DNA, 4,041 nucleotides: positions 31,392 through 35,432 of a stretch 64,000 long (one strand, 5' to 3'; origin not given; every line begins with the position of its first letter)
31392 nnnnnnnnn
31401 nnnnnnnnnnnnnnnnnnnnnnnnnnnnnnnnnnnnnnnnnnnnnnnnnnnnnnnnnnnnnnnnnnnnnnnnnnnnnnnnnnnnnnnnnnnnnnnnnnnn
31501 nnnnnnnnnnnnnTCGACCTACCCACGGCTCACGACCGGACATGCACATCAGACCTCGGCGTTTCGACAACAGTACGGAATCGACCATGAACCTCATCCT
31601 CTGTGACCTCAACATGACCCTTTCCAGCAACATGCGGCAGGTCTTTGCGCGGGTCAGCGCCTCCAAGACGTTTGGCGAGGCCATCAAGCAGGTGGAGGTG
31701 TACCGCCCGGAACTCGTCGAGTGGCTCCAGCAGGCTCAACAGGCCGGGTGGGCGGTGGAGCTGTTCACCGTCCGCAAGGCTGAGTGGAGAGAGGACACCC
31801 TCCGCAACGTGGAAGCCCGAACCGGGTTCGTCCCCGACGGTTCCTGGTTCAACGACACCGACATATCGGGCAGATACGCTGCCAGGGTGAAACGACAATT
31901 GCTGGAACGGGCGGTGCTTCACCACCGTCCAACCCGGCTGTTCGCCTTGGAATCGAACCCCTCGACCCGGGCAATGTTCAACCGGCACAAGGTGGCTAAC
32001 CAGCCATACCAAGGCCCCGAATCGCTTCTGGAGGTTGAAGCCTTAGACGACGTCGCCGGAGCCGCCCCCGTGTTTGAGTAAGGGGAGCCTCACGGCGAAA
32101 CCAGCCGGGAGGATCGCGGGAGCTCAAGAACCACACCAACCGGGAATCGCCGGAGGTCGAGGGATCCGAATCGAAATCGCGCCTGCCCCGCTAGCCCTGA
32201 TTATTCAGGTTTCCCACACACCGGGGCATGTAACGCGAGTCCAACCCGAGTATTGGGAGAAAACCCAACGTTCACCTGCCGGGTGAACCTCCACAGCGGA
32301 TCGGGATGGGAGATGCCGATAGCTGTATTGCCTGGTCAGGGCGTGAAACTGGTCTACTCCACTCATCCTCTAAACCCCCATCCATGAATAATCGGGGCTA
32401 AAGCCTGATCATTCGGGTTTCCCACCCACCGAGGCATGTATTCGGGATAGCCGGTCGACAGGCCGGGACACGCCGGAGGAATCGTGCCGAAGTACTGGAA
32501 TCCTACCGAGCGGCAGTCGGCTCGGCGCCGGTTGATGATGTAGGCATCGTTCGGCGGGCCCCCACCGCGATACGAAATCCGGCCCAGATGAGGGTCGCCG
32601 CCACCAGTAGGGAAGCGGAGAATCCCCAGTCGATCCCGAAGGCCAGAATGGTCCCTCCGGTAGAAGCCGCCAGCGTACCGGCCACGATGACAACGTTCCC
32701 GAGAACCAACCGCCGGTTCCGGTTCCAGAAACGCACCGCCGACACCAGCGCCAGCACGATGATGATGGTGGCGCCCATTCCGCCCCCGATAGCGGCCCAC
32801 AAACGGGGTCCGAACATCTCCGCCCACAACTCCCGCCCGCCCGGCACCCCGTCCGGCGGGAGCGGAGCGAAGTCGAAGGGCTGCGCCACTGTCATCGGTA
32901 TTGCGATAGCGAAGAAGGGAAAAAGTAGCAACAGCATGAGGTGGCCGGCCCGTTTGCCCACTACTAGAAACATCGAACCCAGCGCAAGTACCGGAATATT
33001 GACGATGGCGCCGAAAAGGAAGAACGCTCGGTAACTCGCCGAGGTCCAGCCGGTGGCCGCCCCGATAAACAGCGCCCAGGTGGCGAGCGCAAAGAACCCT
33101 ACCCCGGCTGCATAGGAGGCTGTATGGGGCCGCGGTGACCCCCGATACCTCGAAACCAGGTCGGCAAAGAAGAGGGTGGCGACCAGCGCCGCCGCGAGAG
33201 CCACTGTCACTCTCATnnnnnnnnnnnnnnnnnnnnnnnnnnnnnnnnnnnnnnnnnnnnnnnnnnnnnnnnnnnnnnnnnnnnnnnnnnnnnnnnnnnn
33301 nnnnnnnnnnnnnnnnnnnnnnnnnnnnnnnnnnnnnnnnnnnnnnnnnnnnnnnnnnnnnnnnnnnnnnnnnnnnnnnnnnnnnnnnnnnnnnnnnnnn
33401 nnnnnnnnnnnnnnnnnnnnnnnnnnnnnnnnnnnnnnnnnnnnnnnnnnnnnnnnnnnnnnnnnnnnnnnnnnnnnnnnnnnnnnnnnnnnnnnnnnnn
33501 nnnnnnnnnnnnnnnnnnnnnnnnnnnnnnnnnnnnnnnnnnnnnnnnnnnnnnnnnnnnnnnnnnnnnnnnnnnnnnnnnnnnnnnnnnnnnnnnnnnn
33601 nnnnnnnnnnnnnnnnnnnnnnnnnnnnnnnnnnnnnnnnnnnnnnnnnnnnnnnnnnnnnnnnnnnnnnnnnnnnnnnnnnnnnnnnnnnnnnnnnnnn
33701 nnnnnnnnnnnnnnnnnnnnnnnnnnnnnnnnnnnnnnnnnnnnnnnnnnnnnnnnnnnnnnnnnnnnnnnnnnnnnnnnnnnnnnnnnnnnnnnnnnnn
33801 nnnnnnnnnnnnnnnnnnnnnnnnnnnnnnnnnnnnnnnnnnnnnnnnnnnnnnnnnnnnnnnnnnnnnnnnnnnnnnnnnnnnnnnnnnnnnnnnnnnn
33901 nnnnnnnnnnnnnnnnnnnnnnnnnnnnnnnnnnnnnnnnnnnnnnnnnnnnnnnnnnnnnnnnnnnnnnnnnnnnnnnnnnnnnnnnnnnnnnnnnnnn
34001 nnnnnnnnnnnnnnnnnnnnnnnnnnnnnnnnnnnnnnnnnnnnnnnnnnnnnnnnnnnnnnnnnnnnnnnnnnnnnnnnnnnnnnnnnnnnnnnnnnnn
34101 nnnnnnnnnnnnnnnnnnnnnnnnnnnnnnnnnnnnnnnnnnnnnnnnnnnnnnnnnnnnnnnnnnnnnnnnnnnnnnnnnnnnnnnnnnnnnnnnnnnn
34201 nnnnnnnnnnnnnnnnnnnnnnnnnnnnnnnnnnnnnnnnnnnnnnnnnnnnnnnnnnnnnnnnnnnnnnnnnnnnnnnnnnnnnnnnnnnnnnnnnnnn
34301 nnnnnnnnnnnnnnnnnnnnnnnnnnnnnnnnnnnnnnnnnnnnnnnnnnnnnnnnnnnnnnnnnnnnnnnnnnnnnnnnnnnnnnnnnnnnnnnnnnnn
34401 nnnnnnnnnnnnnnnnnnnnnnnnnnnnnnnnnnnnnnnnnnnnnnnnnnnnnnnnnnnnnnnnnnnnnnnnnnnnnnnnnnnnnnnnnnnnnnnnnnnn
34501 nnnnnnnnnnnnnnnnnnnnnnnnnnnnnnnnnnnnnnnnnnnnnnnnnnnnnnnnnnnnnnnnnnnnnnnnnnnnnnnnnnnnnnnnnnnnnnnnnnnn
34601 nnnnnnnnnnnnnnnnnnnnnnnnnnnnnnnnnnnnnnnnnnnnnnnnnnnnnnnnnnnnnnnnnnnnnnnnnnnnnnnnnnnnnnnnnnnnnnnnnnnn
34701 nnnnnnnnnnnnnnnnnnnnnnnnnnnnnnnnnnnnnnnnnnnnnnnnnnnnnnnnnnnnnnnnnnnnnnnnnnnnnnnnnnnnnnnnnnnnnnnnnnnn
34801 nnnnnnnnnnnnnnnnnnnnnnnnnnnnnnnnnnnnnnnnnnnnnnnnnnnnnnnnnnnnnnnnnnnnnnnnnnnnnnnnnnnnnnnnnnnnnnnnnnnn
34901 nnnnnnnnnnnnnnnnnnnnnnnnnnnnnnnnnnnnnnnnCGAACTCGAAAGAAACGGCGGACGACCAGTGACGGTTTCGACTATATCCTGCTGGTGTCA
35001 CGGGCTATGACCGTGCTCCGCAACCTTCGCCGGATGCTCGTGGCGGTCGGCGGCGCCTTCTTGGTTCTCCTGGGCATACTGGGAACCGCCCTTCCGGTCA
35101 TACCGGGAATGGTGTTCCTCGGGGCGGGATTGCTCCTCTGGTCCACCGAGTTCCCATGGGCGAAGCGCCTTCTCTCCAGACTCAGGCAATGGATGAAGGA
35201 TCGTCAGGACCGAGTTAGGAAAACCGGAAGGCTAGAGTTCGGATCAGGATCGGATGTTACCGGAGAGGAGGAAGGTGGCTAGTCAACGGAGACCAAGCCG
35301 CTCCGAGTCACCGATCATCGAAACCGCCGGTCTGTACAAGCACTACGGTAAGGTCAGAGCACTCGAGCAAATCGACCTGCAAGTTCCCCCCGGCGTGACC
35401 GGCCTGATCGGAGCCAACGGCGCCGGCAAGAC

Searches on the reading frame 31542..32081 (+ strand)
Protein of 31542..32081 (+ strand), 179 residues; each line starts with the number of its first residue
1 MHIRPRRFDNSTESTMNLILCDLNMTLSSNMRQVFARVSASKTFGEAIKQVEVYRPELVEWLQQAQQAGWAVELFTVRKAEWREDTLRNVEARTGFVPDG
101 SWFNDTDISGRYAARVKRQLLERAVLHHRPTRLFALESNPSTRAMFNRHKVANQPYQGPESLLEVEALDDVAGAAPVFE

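Call 32: find_encoding_contigs(protein=window:31542-32081:+, flank=3000, max_places=10)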
Protein window:31542-32081:+ (179 aa): no gene with exactly this product is on record in the collection.

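Call 60: search_protein_families(library=pfam, proteins=[window:31542-32081:+], max_evalue=0.01)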
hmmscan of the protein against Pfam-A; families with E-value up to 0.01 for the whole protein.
window:31542-32081:+ (179 aa): 0 families

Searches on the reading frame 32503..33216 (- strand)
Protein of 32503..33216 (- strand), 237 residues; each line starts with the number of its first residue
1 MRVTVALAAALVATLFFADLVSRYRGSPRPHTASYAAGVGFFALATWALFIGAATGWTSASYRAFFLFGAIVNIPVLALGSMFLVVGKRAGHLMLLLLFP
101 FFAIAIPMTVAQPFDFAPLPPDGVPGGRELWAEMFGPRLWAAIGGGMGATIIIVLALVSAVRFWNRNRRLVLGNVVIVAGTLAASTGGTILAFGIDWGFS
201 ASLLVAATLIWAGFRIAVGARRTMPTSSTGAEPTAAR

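Call 29: find_encoding_contigs(protein=window:32503-33216:-, flank=3000, max_places=10)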
Protein window:32503-33216:- (237 aa): 1 contig read that carries it; 1 place shown.
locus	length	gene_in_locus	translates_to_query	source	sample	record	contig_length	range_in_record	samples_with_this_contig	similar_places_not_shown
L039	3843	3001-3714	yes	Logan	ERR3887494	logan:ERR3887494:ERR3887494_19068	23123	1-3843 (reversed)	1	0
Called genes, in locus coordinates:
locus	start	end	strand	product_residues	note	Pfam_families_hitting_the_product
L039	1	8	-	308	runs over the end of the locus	-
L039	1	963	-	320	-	PF00005:ABC_tran, PF13304:AAA_21 (weak)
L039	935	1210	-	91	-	PF09656:PGPGW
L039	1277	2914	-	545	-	PF00133:tRNA-synt_1, PF09334:tRNA-synt_1g, PF19303:Anticodon_3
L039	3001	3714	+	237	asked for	-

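Call 60: search_protein_families(library=pfam, proteins=[window:32503-33216:-], max_evalue=0.01)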
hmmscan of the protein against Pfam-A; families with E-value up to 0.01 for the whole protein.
window:32503-33216:- (237 aa): 0 families

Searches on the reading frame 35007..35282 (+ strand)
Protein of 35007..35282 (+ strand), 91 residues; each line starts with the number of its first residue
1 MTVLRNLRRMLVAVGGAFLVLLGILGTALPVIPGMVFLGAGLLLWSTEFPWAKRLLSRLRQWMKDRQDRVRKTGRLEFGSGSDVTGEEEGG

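Call 40: find_encoding_contigs(protein=window:35007-35282:+, flank=5000, max_places=10)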
Protein window:35007-35282:+ (91 aa): 4 contigs read that carry it; 4 places shown.
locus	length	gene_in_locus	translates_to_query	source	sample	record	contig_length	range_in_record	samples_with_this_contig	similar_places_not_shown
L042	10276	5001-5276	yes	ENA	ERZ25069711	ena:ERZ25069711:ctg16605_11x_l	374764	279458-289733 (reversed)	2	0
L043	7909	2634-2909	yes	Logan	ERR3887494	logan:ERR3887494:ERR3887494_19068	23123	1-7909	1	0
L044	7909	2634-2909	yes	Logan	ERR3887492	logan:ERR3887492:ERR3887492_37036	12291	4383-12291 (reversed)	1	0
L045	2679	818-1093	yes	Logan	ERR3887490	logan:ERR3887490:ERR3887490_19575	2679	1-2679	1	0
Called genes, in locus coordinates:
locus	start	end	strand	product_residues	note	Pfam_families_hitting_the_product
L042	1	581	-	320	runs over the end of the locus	PF01791:DeoC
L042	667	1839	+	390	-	PF02646:RmuC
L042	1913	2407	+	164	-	-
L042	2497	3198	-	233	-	-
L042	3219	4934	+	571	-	PF00133:tRNA-synt_1, PF09334:tRNA-synt_1g, PF19303:Anticodon_3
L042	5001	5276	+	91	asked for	PF09656:PGPGW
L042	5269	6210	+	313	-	PF00005:ABC_tran, PF13304:AAA_21 (weak)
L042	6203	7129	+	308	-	-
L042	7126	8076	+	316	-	PF00005:ABC_tran, PF13304:AAA_21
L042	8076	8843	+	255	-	PF12679:ABC2_membrane_2, PF12730:ABC2_membrane_4 (weak)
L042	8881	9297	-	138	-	PF09055:Sod_Ni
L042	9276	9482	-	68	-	-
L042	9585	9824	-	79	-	-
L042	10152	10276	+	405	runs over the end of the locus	PF11258:DUF3048, PF17479:DUF3048_C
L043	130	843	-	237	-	-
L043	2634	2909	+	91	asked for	PF09656:PGPGW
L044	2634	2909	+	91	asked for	PF09656:PGPGW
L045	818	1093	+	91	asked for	PF09656:PGPGW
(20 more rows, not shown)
